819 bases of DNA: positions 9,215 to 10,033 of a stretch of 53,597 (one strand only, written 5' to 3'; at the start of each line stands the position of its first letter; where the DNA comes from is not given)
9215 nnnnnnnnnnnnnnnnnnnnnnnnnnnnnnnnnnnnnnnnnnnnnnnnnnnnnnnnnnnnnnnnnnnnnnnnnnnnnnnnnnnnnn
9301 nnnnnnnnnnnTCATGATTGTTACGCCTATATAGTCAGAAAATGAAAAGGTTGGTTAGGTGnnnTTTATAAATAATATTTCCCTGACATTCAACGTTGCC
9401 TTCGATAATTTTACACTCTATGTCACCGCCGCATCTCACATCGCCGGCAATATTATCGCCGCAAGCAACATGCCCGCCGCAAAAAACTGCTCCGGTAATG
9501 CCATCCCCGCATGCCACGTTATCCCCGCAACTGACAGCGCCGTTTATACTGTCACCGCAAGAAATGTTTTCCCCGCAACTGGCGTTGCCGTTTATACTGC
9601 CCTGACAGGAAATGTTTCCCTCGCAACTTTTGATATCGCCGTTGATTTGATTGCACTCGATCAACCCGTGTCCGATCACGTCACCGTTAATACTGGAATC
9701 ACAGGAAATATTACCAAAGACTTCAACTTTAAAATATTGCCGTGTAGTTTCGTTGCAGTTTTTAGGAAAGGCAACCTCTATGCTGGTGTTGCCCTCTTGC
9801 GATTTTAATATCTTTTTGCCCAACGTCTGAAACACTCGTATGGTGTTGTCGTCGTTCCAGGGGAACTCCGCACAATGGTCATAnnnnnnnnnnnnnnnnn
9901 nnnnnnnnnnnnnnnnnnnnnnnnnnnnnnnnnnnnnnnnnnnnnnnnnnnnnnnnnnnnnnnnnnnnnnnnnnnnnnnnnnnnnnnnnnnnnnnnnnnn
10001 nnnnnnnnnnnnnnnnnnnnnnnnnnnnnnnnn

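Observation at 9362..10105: XRE HTH fused to a cysteine-ladder beta-helix-like repeat domain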

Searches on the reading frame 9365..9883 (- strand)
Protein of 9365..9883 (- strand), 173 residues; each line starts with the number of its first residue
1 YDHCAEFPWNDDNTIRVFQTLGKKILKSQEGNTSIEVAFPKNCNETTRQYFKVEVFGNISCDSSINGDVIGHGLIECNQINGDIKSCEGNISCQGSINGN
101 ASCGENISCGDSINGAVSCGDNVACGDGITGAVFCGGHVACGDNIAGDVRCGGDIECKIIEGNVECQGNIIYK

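Call 16: search_protein_representatives(protein=window:9365-9883:-)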
Query: 173 residues. Proteins with E-value up to 0.001 (for the whole library): 282; up to 1e-10: 82; up to 1e-30: 13. The best 150 are listed.
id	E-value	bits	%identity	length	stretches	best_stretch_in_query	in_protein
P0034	4.7e-68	245.1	68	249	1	1-173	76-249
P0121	1.1e-49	185.3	75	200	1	1-115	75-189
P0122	1.2e-46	175.3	68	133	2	4-109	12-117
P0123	1.2e-44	168.8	55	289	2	12-170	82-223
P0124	1.3e-39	152.4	35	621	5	57-171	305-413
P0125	1.6e-39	152.1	72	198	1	1-105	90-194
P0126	6.4e-38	146.9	52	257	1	1-168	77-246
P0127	5.7e-37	143.8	66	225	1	1-100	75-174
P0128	1.1e-36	142.9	73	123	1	5-91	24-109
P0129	2.6e-32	128.6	72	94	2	32-98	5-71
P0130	1.2e-31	126.4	33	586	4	6-170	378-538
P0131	1.5e-31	126.2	57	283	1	1-135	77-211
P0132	1.7e-31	125.9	77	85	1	6-78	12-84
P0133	1.0e-29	120.1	37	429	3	10-165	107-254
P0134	5.6e-29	117.7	61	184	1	5-94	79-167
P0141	6.9e-21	91.4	40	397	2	7-170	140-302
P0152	7.2e-17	78.2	37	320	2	9-169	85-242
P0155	3.8e-16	75.9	38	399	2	10-170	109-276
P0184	2.4e-12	63.5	37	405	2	8-167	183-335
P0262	4.3e-07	46.4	29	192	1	4-120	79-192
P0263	5.0e-07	46.2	34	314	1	6-171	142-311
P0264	5.1e-07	46.1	33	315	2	76-156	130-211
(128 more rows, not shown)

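Call 21: search_solved_structures(query=window:9365-9883:-, max_evalue=10, show_alignments=2)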
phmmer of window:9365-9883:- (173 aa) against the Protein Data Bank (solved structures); distinct sequences matched with E-value up to 10: 4.
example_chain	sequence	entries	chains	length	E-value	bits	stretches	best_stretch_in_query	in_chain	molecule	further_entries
3evw_A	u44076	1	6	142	0.15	15.3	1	40-117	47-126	Nucleoside diphosphate kinase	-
2b8q_A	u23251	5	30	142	1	12.5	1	40-116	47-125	Probable nucleoside diphosphate kinase | Nucleoside diphosphate kinase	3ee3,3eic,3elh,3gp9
5fcr_A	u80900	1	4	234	1.3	12.2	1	102-133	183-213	Complement factor D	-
2b8p_A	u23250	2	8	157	1.3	12.2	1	40-116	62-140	Probable nucleoside diphosphate kinase | Nucleoside diphosphate kinase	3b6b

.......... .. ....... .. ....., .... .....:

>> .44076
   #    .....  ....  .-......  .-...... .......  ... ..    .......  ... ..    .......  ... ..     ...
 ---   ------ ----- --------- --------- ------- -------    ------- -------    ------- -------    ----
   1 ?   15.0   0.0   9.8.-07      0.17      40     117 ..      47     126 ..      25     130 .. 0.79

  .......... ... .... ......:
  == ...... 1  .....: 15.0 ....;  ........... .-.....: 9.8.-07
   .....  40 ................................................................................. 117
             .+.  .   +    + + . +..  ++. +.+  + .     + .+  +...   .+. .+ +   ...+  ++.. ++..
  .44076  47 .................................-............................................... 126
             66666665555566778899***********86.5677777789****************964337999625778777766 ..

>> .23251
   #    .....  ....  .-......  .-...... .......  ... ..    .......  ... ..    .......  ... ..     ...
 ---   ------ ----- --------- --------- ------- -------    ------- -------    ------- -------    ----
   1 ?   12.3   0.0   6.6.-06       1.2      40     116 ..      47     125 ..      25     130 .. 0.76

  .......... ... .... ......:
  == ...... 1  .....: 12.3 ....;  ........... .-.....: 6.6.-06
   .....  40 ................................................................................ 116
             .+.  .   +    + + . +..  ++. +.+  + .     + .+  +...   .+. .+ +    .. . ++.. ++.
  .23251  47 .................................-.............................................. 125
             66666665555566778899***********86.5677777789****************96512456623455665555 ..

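Call 59: search_protein_families(library=pfam, proteins=[P0141, P0152, P0155, P0184, P0263, P0262, P0264], max_evalue=0.1)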
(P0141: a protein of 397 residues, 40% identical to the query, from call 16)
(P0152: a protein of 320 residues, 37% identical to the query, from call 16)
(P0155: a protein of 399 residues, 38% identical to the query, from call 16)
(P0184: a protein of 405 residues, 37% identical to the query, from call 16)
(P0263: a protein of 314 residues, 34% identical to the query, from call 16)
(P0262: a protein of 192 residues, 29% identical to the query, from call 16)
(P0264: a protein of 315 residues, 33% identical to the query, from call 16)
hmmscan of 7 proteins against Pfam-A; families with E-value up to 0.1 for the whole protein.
P0141 (397 aa): 6 families
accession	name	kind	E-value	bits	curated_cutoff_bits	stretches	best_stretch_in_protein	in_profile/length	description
PF01381.28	HTH_3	-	2.7e-10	40.6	23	1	30-78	1-49/55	Helix-turn-helix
PF13560.12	HTH_31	-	5.1e-08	33.5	27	1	26-80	2-57/64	Helix-turn-helix domain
PF04519.19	Bactofilin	-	0.00025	21.6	27.9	1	307-382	9-84/98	Polymer-forming cytoskeletal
PF12844.13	HTH_19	-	0.00029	21.1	30.2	1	28-85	2-59/64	Helix-turn-helix domain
PF13443.12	HTH_26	-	0.0083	16.8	22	1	29-85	1-58/63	Cro/C1-type HTH DNA-binding domain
PF03961.19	FapA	-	0.098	12.7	31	0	264-385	14-137/272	Flagellar Assembly Protein A beta solenoid domain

P0152 (320 aa): 11 families
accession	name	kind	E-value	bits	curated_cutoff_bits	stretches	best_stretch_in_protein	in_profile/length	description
PF01381.28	HTH_3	-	6.9e-13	48.9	23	1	10-63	1-54/55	Helix-turn-helix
PF13560.12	HTH_31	-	3.2e-08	34.2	27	1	6-61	2-58/64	Helix-turn-helix domain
PF12844.13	HTH_19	-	2.5e-06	27.7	30.2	1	7-65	1-59/64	Helix-turn-helix domain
PF04519.19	Bactofilin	-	8.2e-06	26.4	27.9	2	247-309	8-69/98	Polymer-forming cytoskeletal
PF07022.19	Phage_CI_repr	-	0.0033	18.2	22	1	20-68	14-61/65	Bacteriophage CI repressor helix-turn-helix domain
PF03961.19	FapA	-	0.011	15.8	31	1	132-212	34-123/272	Flagellar Assembly Protein A beta solenoid domain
PF04545.22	Sigma70_r4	-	0.012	15.6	24.1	1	13-41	15-43/50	Sigma-70, region 4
PF14549.12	P22_Cro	-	0.037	14.2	30.2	1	21-45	12-34/60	DNA-binding transcriptional regulator Cro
PF15943.11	YdaS_toxin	-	0.051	13.8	30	0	20-39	10-29/65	Bacterial toxin YdaS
PF08279.18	HTH_11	-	0.065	13.6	25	0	11-37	7-34/55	HTH domain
PF12802.13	MarR_2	-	0.078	13.6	27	0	16-37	17-39/61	MarR family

P0155 (399 aa): 9 families
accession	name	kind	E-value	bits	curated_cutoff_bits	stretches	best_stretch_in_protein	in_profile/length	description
PF01381.28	HTH_3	-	4.2e-13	49.6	23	1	8-62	1-55/55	Helix-turn-helix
PF12844.13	HTH_19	-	5.8e-11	42.6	30.2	1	5-67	1-63/64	Helix-turn-helix domain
PF13560.12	HTH_31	-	6.8e-08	33.1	27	1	4-61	2-60/64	Helix-turn-helix domain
PF04519.19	Bactofilin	-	2.8e-06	27.9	27.9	1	163-216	12-68/98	Polymer-forming cytoskeletal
PF13443.12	HTH_26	-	3.1e-05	24.6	22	1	7-63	1-58/63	Cro/C1-type HTH DNA-binding domain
PF15943.11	YdaS_toxin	-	0.0017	18.6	30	0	18-36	10-28/65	Bacterial toxin YdaS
PF13412.12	HTH_24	-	0.013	15.5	21.9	1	12-34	13-35/48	Winged helix-turn-helix DNA-binding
PF14549.12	P22_Cro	-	0.031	14.5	30.2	1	19-36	12-29/60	DNA-binding transcriptional regulator Cro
PF13518.12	HTH_28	-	0.069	13.7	25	0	16-37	13-33/52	Helix-turn-helix domain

P0184 (405 aa): 8 families
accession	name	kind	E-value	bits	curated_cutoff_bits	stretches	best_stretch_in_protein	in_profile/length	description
PF01381.28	HTH_3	-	1.1e-13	51.4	23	1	9-60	3-54/55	Helix-turn-helix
PF13560.12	HTH_31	-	4.3e-07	30.6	27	1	11-59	10-59/64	Helix-turn-helix domain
PF12844.13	HTH_19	-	1.2e-06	28.7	30.2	1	8-64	5-61/64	Helix-turn-helix domain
PF14549.12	P22_Cro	-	0.00081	19.6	30.2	1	17-35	11-29/60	DNA-binding transcriptional regulator Cro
PF15943.11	YdaS_toxin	-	0.001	19.3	30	1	18-35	11-28/65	Bacterial toxin YdaS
PF04519.19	Bactofilin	-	0.0012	19.5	27.9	0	232-306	9-84/98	Polymer-forming cytoskeletal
PF15731.11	MqsA_antitoxin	-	0.04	14.5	30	0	4-47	71-114/131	Antitoxin component of bacterial toxin-antitoxin system, MqsA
PF13443.12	HTH_26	-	0.048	14.4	22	1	15-63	10-59/63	Cro/C1-type HTH DNA-binding domain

P0263 (314 aa): 10 families
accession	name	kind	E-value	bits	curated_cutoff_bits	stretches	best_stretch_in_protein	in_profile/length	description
PF01381.28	HTH_3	-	4.6e-15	55.8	23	1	42-96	1-55/55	Helix-turn-helix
PF13560.12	HTH_31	-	3e-09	37.5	27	1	38-95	2-60/64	Helix-turn-helix domain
PF12844.13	HTH_19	-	7.7e-08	32.6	30.2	1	39-97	1-59/64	Helix-turn-helix domain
PF13443.12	HTH_26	-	9.1e-06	26.3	22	1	41-99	1-60/63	Cro/C1-type HTH DNA-binding domain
PF03961.19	FapA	-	0.0043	17.1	31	1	198-268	47-126/272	Flagellar Assembly Protein A beta solenoid domain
PF13384.12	HTH_23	-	0.0096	16.2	24.6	1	41-70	9-37/50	Homeodomain-like domain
PF14549.12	P22_Cro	-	0.014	15.6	30.2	1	53-72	12-31/60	DNA-binding transcriptional regulator Cro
PF15731.11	MqsA_antitoxin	-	0.016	15.8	30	1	37-84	69-116/131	Antitoxin component of bacterial toxin-antitoxin system, MqsA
PF13744.12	HTH_37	-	0.022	15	27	1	22-71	1-52/80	Helix-turn-helix domain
PF13518.12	HTH_28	-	0.024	15.1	25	1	41-72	4-34/52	Helix-turn-helix domain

P0262 (192 aa): 20 families
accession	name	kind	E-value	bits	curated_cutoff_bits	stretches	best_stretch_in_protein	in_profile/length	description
PF01381.28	HTH_3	-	1.3e-12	48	23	1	12-64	3-55/55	Helix-turn-helix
PF13560.12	HTH_31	-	9.3e-10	39.1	27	1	6-62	2-59/64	Helix-turn-helix domain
PF12844.13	HTH_19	-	3.9e-07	30.3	30.2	1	7-68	1-62/64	Helix-turn-helix domain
PF04519.19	Bactofilin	-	1.5e-06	28.8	27.9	1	118-190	6-81/98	Polymer-forming cytoskeletal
PF13412.12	HTH_24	-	0.0002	21.3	21.9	1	11-36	10-35/48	Winged helix-turn-helix DNA-binding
PF15943.11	YdaS_toxin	-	0.00066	19.9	30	1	20-38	10-28/65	Bacterial toxin YdaS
PF08281.18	Sigma70_r4_2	-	0.00097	19.2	25.7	1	13-37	21-45/54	Sigma-70, region 4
PF04545.22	Sigma70_r4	-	0.0016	18.3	24.1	1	12-37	14-39/50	Sigma-70, region 4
PF14549.12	P22_Cro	-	0.002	18.3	30.2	1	20-39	11-30/60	DNA-binding transcriptional regulator Cro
PF13384.12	HTH_23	-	0.0021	18.3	24.6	1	13-38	13-37/50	Homeodomain-like domain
PF07022.19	Phage_CI_repr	-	0.0025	18.6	22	1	10-71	3-64/65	Bacteriophage CI repressor helix-turn-helix domain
PF13443.12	HTH_26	-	0.0048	17.6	22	1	9-58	1-51/63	Cro/C1-type HTH DNA-binding domain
PF13404.12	HTH_AsnC-type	-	0.0068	16.6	27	1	10-36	9-35/42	AsnC-type helix-turn-helix domain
PF08279.18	HTH_11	-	0.0076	16.6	25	1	13-37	9-34/55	HTH domain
PF12802.13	MarR_2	-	0.01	16.4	27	1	13-37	14-39/61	MarR family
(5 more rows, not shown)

P0264 (315 aa): 18 families
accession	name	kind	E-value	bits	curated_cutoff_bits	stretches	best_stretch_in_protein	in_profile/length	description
PF01381.28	HTH_3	-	9.5e-16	58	23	1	11-65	1-55/55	Helix-turn-helix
PF13560.12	HTH_31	-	2.1e-13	50.8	27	1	7-64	2-60/64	Helix-turn-helix domain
PF04519.19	Bactofilin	-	7.5e-12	45.8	27.9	3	248-310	9-72/98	Polymer-forming cytoskeletal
PF12844.13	HTH_19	-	2e-09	37.6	30.2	1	8-69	1-62/64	Helix-turn-helix domain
PF13443.12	HTH_26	-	1.2e-07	32.3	22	1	10-63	1-55/63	Cro/C1-type HTH DNA-binding domain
PF03961.19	FapA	-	7.8e-07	29.4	31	1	122-213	33-128/272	Flagellar Assembly Protein A beta solenoid domain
PF13744.12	HTH_37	-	0.00021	21.4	27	1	10-63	22-76/80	Helix-turn-helix domain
PF14549.12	P22_Cro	-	0.00047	20.3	30.2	1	22-46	12-34/60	DNA-binding transcriptional regulator Cro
PF12802.13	MarR_2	-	0.00051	20.6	27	1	14-38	14-39/61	MarR family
PF13412.12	HTH_24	-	0.00064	19.7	21.9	1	14-37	12-35/48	Winged helix-turn-helix DNA-binding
PF04545.22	Sigma70_r4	-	0.00099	19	24.1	1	13-41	14-42/50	Sigma-70, region 4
PF15731.11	MqsA_antitoxin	-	0.0016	19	30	1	8-50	71-113/131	Antitoxin component of bacterial toxin-antitoxin system, MqsA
PF13384.12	HTH_23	-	0.0027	17.9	24.6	1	10-39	9-37/50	Homeodomain-like domain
PF15943.11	YdaS_toxin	-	0.0027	17.9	30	1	22-41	11-30/65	Bacterial toxin YdaS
PF08279.18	HTH_11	-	0.01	16.1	25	1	13-37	8-33/55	HTH domain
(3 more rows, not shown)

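Call 68: search_protein_families(library=phrogs, proteins=[window:9365-9883:-], max_evalue=0.01)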
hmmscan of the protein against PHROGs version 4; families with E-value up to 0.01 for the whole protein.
window:9365-9883:- (173 aa): 1 family
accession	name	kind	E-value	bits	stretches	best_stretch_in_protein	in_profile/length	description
phrog_3163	-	unknown function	2.8e-07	31.5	1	121-172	66-119/121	-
